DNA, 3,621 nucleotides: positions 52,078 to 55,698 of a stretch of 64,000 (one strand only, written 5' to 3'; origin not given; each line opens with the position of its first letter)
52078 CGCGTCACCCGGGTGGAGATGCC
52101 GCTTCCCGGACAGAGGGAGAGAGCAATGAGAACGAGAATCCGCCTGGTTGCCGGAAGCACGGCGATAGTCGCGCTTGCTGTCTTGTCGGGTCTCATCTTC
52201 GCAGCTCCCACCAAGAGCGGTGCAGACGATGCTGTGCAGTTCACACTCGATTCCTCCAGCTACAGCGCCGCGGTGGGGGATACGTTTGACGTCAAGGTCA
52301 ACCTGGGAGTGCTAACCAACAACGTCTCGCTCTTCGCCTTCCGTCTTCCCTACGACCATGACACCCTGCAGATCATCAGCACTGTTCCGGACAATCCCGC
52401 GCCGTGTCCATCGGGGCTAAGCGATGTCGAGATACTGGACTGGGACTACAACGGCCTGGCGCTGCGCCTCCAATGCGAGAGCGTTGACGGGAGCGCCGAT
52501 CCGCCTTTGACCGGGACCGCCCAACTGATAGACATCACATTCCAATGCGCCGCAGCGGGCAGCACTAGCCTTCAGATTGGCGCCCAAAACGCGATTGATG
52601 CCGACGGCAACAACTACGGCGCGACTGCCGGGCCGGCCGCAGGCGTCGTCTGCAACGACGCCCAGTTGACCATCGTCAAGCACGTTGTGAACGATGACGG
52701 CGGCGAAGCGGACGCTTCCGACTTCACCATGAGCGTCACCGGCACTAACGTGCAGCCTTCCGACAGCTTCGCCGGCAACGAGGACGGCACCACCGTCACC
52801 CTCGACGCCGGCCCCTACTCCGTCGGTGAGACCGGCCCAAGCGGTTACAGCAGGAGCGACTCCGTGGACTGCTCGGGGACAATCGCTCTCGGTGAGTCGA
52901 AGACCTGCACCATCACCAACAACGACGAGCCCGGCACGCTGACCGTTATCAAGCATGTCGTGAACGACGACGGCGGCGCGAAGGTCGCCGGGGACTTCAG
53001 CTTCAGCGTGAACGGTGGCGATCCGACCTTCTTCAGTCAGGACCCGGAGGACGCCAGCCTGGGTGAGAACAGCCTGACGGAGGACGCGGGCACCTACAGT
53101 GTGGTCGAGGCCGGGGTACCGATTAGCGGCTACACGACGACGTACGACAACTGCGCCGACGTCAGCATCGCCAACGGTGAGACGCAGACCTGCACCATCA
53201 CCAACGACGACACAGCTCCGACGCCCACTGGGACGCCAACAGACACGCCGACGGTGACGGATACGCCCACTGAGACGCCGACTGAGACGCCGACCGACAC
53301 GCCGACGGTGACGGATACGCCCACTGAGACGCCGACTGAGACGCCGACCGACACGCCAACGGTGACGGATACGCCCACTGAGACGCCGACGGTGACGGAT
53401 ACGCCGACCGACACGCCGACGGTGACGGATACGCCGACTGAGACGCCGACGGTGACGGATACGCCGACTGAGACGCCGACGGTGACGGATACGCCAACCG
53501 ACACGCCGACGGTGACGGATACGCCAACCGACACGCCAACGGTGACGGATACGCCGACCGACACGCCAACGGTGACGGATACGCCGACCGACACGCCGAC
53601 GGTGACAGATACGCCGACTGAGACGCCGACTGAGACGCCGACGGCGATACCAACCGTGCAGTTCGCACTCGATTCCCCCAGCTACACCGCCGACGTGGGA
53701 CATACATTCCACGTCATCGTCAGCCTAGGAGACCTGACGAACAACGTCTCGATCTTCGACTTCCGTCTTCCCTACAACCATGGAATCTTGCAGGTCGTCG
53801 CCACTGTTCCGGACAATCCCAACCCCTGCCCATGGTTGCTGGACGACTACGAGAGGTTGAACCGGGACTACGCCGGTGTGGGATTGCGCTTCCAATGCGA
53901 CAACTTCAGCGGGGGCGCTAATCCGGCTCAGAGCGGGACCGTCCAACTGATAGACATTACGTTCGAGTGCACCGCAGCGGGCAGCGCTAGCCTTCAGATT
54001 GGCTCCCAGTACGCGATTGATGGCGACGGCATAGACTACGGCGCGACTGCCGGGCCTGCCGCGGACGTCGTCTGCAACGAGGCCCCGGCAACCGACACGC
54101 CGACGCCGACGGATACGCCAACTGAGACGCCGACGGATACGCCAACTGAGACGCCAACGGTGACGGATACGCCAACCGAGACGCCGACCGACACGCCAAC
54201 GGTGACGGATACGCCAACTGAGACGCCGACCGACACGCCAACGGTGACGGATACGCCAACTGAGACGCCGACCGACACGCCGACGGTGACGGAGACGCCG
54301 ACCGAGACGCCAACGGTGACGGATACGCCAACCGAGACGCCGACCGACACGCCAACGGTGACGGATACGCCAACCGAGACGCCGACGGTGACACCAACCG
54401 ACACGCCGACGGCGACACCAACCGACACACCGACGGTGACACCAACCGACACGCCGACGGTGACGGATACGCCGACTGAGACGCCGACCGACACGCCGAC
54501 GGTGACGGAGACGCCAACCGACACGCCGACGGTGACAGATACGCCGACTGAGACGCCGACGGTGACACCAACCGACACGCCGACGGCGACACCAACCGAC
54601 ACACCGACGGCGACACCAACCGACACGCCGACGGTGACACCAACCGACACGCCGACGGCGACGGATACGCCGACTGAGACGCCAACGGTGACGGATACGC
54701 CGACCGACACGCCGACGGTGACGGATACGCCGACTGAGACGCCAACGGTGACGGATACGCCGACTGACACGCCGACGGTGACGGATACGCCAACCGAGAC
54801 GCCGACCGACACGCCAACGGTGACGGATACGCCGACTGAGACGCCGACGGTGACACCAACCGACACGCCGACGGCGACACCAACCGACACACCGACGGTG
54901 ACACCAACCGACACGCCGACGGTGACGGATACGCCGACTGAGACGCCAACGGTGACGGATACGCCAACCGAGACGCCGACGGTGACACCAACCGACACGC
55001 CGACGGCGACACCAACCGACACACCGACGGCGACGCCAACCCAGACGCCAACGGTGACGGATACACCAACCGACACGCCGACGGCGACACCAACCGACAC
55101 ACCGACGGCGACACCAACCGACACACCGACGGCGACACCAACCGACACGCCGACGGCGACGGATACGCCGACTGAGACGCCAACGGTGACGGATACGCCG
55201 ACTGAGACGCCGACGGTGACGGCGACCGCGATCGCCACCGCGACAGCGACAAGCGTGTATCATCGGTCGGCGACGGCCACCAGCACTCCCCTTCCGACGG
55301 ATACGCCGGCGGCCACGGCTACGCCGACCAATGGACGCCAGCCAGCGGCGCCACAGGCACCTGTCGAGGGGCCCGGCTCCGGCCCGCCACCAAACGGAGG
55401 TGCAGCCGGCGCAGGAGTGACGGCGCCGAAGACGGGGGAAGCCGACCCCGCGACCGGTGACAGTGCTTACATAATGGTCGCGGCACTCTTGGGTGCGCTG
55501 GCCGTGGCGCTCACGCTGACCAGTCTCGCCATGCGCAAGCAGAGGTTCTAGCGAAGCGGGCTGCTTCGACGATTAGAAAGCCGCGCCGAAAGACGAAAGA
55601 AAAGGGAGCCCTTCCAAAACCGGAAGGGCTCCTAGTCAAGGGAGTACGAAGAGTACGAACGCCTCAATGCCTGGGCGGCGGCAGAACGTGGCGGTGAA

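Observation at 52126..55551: Scaffoldin-like surface protein with two cohesin-like modules, paired in the same window with a dockerin-bearing protease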

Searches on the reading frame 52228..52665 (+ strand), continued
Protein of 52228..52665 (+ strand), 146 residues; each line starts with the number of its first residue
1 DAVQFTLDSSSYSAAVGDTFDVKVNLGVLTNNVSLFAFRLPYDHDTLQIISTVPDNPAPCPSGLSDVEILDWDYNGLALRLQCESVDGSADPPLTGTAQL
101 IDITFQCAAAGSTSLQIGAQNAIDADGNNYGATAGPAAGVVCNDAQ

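Call 52: find_related_loci(query=A7, collection=metagenome_contigs, flank=10000)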
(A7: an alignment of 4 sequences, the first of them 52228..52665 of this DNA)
Query A7 (146 aa) in metagenome_contigs; peptide patterns used: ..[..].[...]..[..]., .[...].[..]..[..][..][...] (x = any residue, [..] = any of these).
405 stretches matched a pattern; 11 encode a relative of the query (tblastn E <= 1e-3); 11 distinct loci.
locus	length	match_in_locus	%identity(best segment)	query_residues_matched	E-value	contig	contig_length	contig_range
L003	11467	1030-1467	54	2-143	7e-43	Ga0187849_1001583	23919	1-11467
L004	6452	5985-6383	31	7-135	7e-16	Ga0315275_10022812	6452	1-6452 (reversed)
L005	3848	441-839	31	7-135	2e-15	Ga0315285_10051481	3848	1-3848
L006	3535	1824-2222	31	7-135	4e-15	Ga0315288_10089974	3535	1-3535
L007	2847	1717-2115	31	7-135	1e-14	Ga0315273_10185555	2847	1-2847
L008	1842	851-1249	30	7-135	4e-14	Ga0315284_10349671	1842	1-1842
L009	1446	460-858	30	7-135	6e-14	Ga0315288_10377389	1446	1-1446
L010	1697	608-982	29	7-128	6e-14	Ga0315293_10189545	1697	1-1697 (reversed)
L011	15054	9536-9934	29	7-135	7e-13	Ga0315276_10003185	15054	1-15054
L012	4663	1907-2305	29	7-135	2e-12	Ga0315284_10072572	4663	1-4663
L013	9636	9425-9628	36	7-74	1e-10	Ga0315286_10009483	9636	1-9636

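Call 56: predict_structure(alignment_id=A6)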
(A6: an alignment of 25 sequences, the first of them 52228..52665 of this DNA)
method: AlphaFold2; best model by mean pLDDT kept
length: 146 residues; sequences in the alignment: 25
mean_pLDDT: 92.2   pTM: 0.87
mean pLDDT of the five models: 92.2, 87.2, 86.4, 85.6, 83.1
residues with pLDDT >= 90: 108; 70-90: 34; 50-70: 4; < 50: 0
segments of 3 or more residues with pLDDT < 50: none
pLDDT, mean of each block of 10 residues (from residue 1): 95 98 96 95 96 78 80 87 89 91 97 97 94 98 92
secondary structure, 60 per line:
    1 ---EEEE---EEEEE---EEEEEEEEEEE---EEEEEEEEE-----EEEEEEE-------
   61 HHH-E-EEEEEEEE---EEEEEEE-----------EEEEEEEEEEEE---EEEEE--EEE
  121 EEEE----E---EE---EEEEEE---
elements in order: E4-7 E11-15 E19-29 E33-41 E47-53 E67-74 E78-84 E96-107 E111-115 E118-124 E138-143

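Call 60: fold_search(model_id=the predicted structure, library=pdb)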
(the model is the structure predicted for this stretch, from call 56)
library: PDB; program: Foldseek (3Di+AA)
matches with E <= 10: 2000; with E <= 0.001: 66
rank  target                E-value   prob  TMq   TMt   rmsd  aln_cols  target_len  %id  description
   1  6kgc_A                4.8e-09  1.00  0.78  0.79   3.2       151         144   15  Crystal structure of CaDoc0917(R49D)-CaCohA2 complex at pH 5.4 (released 2020-07-08)
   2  6kgf_C                1.0e-08  1.00  0.76  0.76   3.1       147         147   16  Crystal structure of CaDoc0917(R16D)-CaCohA2 complex at pH 8.2 (released 2020-07-08)
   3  6kge_A                1.4e-08  1.00  0.76  0.78   3.3       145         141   16  Crystal structure of CaDoc0917(R16D)-CaCohA2 complex at pH 5.5 (released 2020-07-08)
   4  6kgd_A                1.7e-08  1.00  0.74  0.74   3.4       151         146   17  Crystal structure of CaDoc0917(R49D)-CaCohA2 complex at pH 8.0 (released 2020-07-08)
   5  1g1k_A                2.3e-08  1.00  0.76  0.77   3.3       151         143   14  COHESIN MODULE FROM THE CELLULOSOME OF CLOSTRIDIUM CELLULOLYTICUM (released 2000-11-22)
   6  2vn5_A                4.3e-08  1.00  0.73  0.74   3.4       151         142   14  The Clostridium cellulolyticum dockerin displays a dual binding mode for its cohesin partner (released 2008-05-20)
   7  6kgf_A                4.6e-08  1.00  0.74  0.76   3.4       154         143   14  Crystal structure of CaDoc0917(R16D)-CaCohA2 complex at pH 8.2 (released 2020-07-08)
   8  4dh2_A                6.0e-08  1.00  0.75  0.70   3.7       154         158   12  Crystal structure of Coh-OlpC(Cthe_0452)-Doc435(Cthe_0435) complex: A novel type I Cohesin-Dockerin complex from Clost (released 2012-11-28)
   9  5lxv_A                9.4e-08  1.00  0.73  0.64   4.4       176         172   14  Crystal structure of Ruminococcus flavefaciens scaffoldin C cohesin in complex with a dockerin from an uncharacterized (released 2016-10-19)
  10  2xdh                  1.2e-07  1.00  0.63  0.67   4.5       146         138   17  Non-cellulosomal cohesin from the hyperthermophilic archaeon Archaeoglobus fulgidus (released 2010-05-26)
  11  6kg8_MODEL_1_A        1.3e-07  1.00  0.68  0.65   3.6       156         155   17  Solution structure of CaCohA2 from Clostridium acetobutylicum (released 2020-07-08)
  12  2vn6_A                1.3e-07  1.00  0.70  0.68   3.6       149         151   17  The Clostridium cellulolyticum dockerin displays a dual binding mode for its cohesin partner (released 2008-05-13)
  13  4fl4_L                1.5e-07  1.00  0.73  0.37   3.3       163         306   16  Scaffoldin conformation and dynamics revealed by a ternary complex from the Clostridium thermocellum cellulosome (released 2012-06-27)
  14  5lxv_C                1.5e-07  1.00  0.72  0.62   4.5       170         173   14  Crystal structure of Ruminococcus flavefaciens scaffoldin C cohesin in complex with a dockerin from an uncharacterized (released 2016-10-19)
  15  4fl4_C                1.7e-07  1.00  0.70  0.36   3.7       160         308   19  Scaffoldin conformation and dynamics revealed by a ternary complex from the Clostridium thermocellum cellulosome (released 2012-06-27)
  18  3ul4_A                3.5e-07  1.00  0.75  0.77   3.2       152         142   12  Crystal structure of Coh-OlpA(Cthe_3080)-Doc918(Cthe_0918) complex: A novel type I Cohesin-Dockerin complex from Clost (released 2012-11-28)
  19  2vn5_C                3.7e-07  1.00  0.73  0.72   3.4       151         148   14  The Clostridium cellulolyticum dockerin displays a dual binding mode for its cohesin partner (released 2008-05-20)
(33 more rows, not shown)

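Call 81: find_encoding_contigs(protein=P0005, flank=3000, max_places=3)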
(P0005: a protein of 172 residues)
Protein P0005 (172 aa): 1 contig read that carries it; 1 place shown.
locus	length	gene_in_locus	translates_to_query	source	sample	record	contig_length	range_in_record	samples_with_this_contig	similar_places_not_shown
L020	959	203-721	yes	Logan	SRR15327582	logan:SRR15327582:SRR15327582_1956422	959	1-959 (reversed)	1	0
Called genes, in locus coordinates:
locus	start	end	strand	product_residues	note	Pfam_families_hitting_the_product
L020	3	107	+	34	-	?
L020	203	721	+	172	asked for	-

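Call 83: find_encoding_contigs(protein=P0004, flank=10000, max_places=2)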
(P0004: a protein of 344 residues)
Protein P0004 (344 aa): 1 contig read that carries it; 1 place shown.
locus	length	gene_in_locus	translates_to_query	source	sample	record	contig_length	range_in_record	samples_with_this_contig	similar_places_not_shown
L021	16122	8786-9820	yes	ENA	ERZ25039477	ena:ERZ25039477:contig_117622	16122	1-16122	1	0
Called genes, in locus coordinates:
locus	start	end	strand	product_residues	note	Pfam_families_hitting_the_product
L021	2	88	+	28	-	?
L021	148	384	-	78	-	PF13237:Fer4_10 (faint), PF12837:Fer4_6 (faint), PF12838:Fer4_7, PF14697:Fer4_21 (weak), PF13187:Fer4_9, PF13484:Fer4_16 (faint), PF00037:Fer4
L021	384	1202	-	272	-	PF25160:LdpA_Fe-S-bd (faint), PF00037:Fer4 (weak), PF12797:Fer4_2 (faint), PF13237:Fer4_10 (weak), PF14697:Fer4_21 (weak), PF12838:Fer4_7, PF13187:Fer4_9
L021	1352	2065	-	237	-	PF02412:TSP_3 (weak), PF00404:Dockerin_1 (weak)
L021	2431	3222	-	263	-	-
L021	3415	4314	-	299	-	-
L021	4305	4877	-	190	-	-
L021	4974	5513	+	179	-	-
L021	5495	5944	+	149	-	PF01625:PMSR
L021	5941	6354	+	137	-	PF01641:SelR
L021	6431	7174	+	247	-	-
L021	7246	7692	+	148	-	-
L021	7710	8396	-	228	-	PF01184:Gpr1_Fun34_YaaH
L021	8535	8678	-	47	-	-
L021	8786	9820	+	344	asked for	-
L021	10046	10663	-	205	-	PF00404:Dockerin_1 (weak)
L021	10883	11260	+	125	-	-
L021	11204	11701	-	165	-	-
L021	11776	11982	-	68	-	-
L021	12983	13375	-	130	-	-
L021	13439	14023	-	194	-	PF00496:SBP_bac_5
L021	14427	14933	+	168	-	-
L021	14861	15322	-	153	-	PF00884:Sulfatase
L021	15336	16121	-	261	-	?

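Call 86: search_protein_families(library=pfam, proteins=[L021:10049-10783:-, L021:1355-2221:-, L021:10741-11256:-, L021:11207-11809:-, L021:11813-12283:-, L021:11991-12554:-, L021:12325-12645:-, L021:11541-11978:-], max_evalue=0.1)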
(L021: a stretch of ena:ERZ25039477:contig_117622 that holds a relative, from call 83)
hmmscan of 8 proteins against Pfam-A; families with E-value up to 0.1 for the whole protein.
L021:10049-10783:- (245 aa): 6 families
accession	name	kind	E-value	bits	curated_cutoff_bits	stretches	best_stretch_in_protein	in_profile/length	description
PF00404.24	Dockerin_1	-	7e-07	29.8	22.9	1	175-227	2-54/57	Dockerin type I domain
PF03495.19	Binary_toxB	-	0.0023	18.5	25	0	126-143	2-19/78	Clostridial binary toxin B/anthrax toxin PA Ca-binding domain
PF18884.5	TSP3_bac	-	0.0077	16.5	25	0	126-134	1-9/22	Bacterial TSP3 repeat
PF13499.12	EF-hand_7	-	0.012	16.4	30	0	208-226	10-29/67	EF-hand domain pair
PF00036.39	EF-hand_1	-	0.019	14.9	25.4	1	208-227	8-27/29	EF hand domain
PF13202.12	EF-hand_5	-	0.035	14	25.9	1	208-220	7-19/25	EF hand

L021:1355-2221:- (289 aa): 4 families
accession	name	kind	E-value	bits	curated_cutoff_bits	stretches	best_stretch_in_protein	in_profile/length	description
PF02412.23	TSP_3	-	4.3e-08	33.2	25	2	59-80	15-36/36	Thrombospondin type 3 repeat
PF00404.24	Dockerin_1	-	4.9e-07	30.3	22.9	1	219-269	2-53/57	Dockerin type I domain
PF03495.19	Binary_toxB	-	0.022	15.4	25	0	170-188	2-20/78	Clostridial binary toxin B/anthrax toxin PA Ca-binding domain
PF18884.5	TSP3_bac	-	0.044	14.1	25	1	170-179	1-10/22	Bacterial TSP3 repeat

L021:10741-11256:- (172 aa): 5 families
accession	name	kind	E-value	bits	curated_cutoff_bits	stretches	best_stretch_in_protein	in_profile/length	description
PF00404.24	Dockerin_1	-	0.0089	16.6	22.9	1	22-39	3-20/57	Dockerin type I domain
PF13202.12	EF-hand_5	-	0.015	15.2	25.9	1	21-34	8-21/25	EF hand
PF00036.39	EF-hand_1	-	0.02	14.9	25.4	1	20-39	8-27/29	EF hand domain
PF07267.16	Nucleo_P87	-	0.056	12.7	25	1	64-131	295-365/650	Nucleopolyhedrovirus capsid protein P87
PF13405.12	EF-hand_6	-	0.068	13.4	25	0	20-37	8-25/30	EF-hand domain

L021:11207-11809:- (201 aa): 2 families
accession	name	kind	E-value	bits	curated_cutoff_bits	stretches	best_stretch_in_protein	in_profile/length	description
PF03495.19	Binary_toxB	-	0.0034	18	25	0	122-138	2-18/78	Clostridial binary toxin B/anthrax toxin PA Ca-binding domain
PF18884.5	TSP3_bac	-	0.038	14.3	25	1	122-134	1-13/22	Bacterial TSP3 repeat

L021:11813-12283:- (157 aa): 1 family
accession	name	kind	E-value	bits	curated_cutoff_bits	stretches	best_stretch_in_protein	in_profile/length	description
PF25536.1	DUF7920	-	0.0044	16.5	27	1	38-87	71-120/315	Domain of unknown function (DUF7920)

L021:11991-12554:- (188 aa): 0 families

L021:12325-12645:- (107 aa): 0 families

L021:11541-11978:- (146 aa): 1 family
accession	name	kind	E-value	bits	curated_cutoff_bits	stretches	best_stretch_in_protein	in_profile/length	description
PF02412.23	TSP_3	-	3.3e-11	43.1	25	2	114-133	6-25/36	Thrombospondin type 3 repeat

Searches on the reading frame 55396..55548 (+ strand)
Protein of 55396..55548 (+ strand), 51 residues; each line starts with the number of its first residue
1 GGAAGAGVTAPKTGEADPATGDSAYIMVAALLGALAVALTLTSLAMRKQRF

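Call 75: search_protein_families(library=ncbifam, proteins=[window:55396-55548:+], max_evalue=10)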
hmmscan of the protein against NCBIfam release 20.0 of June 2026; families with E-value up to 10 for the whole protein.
seq(51 aa): 1 family
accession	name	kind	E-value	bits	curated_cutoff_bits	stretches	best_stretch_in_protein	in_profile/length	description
TIGR01167.1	LPXTG_anchor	domain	2.8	8.7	15.9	1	18-49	3-32/34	LPXTG cell wall anchor domain-containing protein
